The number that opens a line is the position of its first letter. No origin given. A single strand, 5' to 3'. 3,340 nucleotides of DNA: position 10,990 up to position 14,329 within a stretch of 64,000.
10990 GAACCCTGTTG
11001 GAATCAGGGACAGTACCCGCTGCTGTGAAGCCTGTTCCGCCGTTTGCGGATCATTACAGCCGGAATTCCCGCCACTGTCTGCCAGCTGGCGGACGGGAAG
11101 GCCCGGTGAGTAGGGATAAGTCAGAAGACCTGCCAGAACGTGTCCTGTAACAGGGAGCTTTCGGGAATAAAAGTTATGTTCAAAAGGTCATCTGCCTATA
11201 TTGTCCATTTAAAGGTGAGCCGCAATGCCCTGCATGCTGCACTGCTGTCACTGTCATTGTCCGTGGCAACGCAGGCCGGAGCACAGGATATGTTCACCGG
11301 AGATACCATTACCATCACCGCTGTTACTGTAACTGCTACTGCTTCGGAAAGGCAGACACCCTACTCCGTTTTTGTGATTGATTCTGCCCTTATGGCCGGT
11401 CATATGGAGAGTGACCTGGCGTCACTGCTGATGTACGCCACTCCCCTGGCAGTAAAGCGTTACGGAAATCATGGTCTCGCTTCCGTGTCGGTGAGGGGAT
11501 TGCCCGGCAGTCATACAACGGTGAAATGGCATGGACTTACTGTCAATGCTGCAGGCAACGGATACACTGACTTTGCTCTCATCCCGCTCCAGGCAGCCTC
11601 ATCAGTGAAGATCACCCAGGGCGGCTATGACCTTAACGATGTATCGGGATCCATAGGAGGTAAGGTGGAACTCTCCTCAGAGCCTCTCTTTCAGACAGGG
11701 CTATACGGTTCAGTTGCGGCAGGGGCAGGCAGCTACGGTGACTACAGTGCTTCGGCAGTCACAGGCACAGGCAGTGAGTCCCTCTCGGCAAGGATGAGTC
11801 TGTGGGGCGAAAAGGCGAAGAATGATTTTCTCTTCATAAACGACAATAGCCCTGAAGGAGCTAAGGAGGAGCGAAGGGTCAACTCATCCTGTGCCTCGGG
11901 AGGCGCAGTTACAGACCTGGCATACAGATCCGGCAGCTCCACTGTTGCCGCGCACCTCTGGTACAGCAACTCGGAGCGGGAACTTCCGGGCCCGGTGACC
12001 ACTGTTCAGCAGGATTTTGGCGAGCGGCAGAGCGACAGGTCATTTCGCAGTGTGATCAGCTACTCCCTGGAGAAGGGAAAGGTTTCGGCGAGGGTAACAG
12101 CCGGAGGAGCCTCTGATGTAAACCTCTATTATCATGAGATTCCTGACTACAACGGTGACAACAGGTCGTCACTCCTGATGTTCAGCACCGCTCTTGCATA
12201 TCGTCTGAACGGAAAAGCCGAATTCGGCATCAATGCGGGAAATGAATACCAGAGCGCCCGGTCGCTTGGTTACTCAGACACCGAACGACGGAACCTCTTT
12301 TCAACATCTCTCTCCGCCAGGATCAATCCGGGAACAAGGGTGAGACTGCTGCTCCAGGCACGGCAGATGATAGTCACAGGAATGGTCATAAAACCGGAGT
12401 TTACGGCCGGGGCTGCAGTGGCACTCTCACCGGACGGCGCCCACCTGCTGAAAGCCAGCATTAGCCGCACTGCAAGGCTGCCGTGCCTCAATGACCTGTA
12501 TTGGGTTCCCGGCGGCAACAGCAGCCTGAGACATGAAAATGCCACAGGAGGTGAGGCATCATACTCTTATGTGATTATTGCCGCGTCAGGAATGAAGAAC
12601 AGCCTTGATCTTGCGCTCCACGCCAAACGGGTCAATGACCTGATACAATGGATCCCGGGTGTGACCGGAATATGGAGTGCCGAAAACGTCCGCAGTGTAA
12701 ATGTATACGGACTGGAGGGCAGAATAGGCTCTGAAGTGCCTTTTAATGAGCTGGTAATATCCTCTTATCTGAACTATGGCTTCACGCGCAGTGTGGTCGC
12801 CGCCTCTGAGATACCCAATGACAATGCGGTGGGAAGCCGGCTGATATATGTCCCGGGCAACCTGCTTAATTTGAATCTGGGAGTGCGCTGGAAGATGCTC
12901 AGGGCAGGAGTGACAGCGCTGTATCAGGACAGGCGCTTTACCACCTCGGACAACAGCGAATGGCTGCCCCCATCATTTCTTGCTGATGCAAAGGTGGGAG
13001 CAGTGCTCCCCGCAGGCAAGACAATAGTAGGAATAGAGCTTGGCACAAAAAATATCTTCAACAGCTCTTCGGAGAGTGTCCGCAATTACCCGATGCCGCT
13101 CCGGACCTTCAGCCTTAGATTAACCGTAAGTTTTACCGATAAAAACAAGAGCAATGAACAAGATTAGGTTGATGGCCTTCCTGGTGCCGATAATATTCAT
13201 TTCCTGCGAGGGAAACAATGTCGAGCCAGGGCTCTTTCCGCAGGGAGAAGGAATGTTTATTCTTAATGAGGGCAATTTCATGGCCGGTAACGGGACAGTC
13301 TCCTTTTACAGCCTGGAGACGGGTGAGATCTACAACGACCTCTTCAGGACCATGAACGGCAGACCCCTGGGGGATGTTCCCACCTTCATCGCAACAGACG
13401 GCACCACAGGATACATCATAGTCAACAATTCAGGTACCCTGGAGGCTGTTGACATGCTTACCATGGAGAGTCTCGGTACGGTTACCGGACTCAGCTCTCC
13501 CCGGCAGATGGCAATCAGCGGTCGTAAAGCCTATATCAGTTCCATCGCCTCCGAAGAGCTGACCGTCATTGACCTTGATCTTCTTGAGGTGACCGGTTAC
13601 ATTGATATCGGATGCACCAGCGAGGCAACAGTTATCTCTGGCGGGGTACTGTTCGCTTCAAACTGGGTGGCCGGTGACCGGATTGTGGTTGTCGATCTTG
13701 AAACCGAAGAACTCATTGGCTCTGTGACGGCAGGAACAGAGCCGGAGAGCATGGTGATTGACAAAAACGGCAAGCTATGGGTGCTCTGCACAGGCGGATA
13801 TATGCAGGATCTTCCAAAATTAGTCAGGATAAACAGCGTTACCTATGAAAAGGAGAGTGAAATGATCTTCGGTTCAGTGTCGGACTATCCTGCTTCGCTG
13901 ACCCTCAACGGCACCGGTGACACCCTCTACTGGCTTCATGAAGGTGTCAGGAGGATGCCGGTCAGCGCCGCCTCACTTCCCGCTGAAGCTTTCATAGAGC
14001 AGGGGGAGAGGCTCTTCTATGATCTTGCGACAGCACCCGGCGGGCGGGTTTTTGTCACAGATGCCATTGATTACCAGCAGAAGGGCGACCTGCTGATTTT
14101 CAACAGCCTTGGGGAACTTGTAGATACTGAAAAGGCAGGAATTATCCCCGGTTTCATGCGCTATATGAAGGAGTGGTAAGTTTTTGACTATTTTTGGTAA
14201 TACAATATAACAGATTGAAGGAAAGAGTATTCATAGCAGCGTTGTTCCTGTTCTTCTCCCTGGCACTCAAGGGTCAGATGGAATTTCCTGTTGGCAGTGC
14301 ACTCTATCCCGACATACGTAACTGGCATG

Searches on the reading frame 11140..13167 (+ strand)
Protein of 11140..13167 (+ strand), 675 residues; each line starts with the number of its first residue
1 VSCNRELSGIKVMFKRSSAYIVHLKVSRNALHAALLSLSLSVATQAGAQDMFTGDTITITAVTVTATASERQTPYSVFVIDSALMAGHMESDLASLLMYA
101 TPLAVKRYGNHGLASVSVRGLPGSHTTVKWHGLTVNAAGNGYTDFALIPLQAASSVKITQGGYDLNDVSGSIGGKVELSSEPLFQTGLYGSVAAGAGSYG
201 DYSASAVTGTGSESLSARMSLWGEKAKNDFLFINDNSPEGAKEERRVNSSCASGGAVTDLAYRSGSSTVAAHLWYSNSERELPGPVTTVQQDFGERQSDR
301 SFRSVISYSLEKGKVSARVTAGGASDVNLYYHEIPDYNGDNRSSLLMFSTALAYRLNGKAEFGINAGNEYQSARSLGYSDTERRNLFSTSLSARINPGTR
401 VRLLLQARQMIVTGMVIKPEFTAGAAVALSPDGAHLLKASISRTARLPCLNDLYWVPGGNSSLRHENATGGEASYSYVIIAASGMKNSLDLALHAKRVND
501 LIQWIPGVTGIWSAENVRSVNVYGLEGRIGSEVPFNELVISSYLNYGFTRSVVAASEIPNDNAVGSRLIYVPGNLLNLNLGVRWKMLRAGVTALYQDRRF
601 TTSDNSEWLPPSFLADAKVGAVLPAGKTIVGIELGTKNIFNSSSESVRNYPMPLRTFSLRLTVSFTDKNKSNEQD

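Call 3: search_protein_families(library=pfam, proteins=[window:11140-13167:+], max_evalue=0.01)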
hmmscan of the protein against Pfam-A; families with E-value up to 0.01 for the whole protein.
window:11140-13167:+ (675 aa): 1 family
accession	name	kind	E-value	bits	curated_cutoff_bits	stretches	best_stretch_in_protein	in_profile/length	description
PF07715.20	Plug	-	1.4e-13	51.7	23.9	1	70-174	2-106/107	TonB-dependent Receptor Plug Domain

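Call 4: search_protein_families(library=ncbifam, proteins=[window:11140-13167:+], max_evalue=0.01)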
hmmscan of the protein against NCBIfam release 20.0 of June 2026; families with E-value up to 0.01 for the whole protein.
window:11140-13167:+ (675 aa): 6 families
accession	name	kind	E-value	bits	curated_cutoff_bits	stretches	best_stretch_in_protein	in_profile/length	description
TIGR01779.1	TonB-B12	equivalog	2.8e-11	42.7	599.7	1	30-225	5-196/614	TonB-dependent vitamin B12 receptor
TIGR01786.1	TonB-hemlactrns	subfamily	1.3e-06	27.1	323.75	1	55-179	1-132/719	TonB-dependent hemoglobin/transferrin/lactoferrin family receptor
TIGR01785.1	TonB-hemin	subfamily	2.7e-06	26.1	316.85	1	61-181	3-129/677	TonB-dependent heme/hemoglobin receptor family protein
NF049946.1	TonB_dep_CU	exception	2.7e-05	22.7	700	1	513-665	540-682/683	TonB-dependent receptor, CU motif-type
NF049944.1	TonB_dep_PUIUD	equivalog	9.8e-05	20.9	850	0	432-603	452-625/686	TonB-dependent receptor, PUIUD motif-type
NF049947.1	TonB_dep_PCPU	exception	0.0092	14.2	800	0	437-469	458-494/685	TonB-dependent receptor, PCPU motif-type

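Call 17: search_solved_structures(query=window:11140-13167:+, max_evalue=0.001)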
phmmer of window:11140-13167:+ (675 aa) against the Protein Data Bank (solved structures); distinct sequences matched with E-value up to 0.001: 4.
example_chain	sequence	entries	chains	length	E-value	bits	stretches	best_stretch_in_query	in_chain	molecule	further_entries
8bmx_C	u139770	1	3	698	8.1e-45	156.6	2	41-323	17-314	Putative TonB-linked outer membrane receptor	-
8p97_A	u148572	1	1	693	1.5e-39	139.2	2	80-318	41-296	TonB-dependent receptor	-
8p98_A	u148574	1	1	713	1.6e-39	139.1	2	80-318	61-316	Vitamin B12 transporter BtuB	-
8blw_A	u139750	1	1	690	1.7e-15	59.7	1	445-662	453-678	Vitamin B12 transporter BtuB1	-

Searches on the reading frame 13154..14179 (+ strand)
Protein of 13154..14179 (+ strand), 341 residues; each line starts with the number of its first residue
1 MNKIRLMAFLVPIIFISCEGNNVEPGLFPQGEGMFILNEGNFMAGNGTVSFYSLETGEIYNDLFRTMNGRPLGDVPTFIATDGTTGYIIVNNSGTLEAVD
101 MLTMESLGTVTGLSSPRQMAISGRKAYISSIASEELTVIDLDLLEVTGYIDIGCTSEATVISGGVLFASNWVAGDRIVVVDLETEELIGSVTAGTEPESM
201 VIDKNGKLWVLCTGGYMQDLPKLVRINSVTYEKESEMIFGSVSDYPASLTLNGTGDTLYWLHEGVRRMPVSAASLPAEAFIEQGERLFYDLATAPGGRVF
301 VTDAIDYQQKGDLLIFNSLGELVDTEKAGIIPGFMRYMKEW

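Call 3: search_protein_families(library=pfam, proteins=[window:13154-14179:+], max_evalue=0.01)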
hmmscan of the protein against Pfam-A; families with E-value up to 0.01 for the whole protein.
window:13154-14179:+ (341 aa): 1 family
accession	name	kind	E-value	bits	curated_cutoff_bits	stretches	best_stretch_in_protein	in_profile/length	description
PF16819.11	DUF5074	-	2.2e-17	63.6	27.2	1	32-261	1-253/353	Domain of unknown function (DUF5074)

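Call 4: search_protein_families(library=ncbifam, proteins=[window:13154-14179:+], max_evalue=0.01)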
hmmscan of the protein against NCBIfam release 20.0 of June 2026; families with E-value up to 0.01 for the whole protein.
window:13154-14179:+ (341 aa): 5 families
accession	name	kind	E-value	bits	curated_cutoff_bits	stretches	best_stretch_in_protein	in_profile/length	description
TIGR03866.1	PQQ_ABC_repeats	subfamily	2.4e-11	43.3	287.3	2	90-210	17-140/310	PQQ-dependent catabolism-associated beta-propeller protein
NF052340.1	hydrazine_beta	equivalog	7.7e-06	25.2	560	1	162-260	43-133/372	hydrazine synthase subunit beta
TIGR02276.1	beta_rpt_yvtn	repeat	2.3e-05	24.3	27.85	0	166-203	6-42/42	beta-propeller repeat protein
NF048007.1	MmpL3Stblzr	equivalog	0.0011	18.2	600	0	136-208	250-322/366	MmpL3/TtfA transport complex stabilizer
NF052342.1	hydrazine_BC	exception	0.0056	14.9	1250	1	115-218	40-146/690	hydrazine synthase subunit beta-gamma fusion subunit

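Call 16: search_solved_structures(query=window:13154-14179:+, max_evalue=1, show_alignments=1)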
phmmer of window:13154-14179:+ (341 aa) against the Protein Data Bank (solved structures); distinct sequences matched with E-value up to 1: 25.
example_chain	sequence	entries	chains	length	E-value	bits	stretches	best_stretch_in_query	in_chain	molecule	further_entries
8bmx_D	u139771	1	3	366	7.6e-64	219.4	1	4-334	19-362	YncE family protein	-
8bn0_A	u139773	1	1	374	1.6e-63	218.4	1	29-335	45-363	Putative surface layer protein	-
8bmy_A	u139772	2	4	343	2.4e-63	217.8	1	31-335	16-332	Putative surface layer protein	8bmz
8p97_B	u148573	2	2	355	3.2e-63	217.4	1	22-334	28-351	Putative surface layer protein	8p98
8baz_A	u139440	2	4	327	3.5e-63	217.2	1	32-335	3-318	Surface layer protein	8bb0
3dsm_A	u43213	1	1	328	4.4e-63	216.9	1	32-335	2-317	uncharacterized protein BACUNI_02894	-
8bai_A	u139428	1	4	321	5.4e-63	216.6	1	32-334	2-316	Surface layer protein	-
8okv_B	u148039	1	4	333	7.9e-63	216.1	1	30-334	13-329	Putative surface layer protein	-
8puj_A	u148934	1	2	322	1.2e-62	215.5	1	31-334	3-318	YncE family protein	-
8blw_B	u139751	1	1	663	3e-20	76.1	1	8-323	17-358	YncE family protein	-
8ptf_A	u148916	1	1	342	4.8e-18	68.9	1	33-323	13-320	YncE family protein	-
8ptd_A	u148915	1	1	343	4.8e-18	68.9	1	33-323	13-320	YncE family protein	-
1l0q_A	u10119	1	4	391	4.1e-10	42.8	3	71-202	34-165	Surface layer protein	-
5c2v_B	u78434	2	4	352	3.3e-05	26.7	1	119-259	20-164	HYDRAZINE SYNTHASE BETA SUBUNIT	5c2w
9s6c_C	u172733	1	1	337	0.0012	21.5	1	31-72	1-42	Quinoprotein amine dehydrogenase-like protein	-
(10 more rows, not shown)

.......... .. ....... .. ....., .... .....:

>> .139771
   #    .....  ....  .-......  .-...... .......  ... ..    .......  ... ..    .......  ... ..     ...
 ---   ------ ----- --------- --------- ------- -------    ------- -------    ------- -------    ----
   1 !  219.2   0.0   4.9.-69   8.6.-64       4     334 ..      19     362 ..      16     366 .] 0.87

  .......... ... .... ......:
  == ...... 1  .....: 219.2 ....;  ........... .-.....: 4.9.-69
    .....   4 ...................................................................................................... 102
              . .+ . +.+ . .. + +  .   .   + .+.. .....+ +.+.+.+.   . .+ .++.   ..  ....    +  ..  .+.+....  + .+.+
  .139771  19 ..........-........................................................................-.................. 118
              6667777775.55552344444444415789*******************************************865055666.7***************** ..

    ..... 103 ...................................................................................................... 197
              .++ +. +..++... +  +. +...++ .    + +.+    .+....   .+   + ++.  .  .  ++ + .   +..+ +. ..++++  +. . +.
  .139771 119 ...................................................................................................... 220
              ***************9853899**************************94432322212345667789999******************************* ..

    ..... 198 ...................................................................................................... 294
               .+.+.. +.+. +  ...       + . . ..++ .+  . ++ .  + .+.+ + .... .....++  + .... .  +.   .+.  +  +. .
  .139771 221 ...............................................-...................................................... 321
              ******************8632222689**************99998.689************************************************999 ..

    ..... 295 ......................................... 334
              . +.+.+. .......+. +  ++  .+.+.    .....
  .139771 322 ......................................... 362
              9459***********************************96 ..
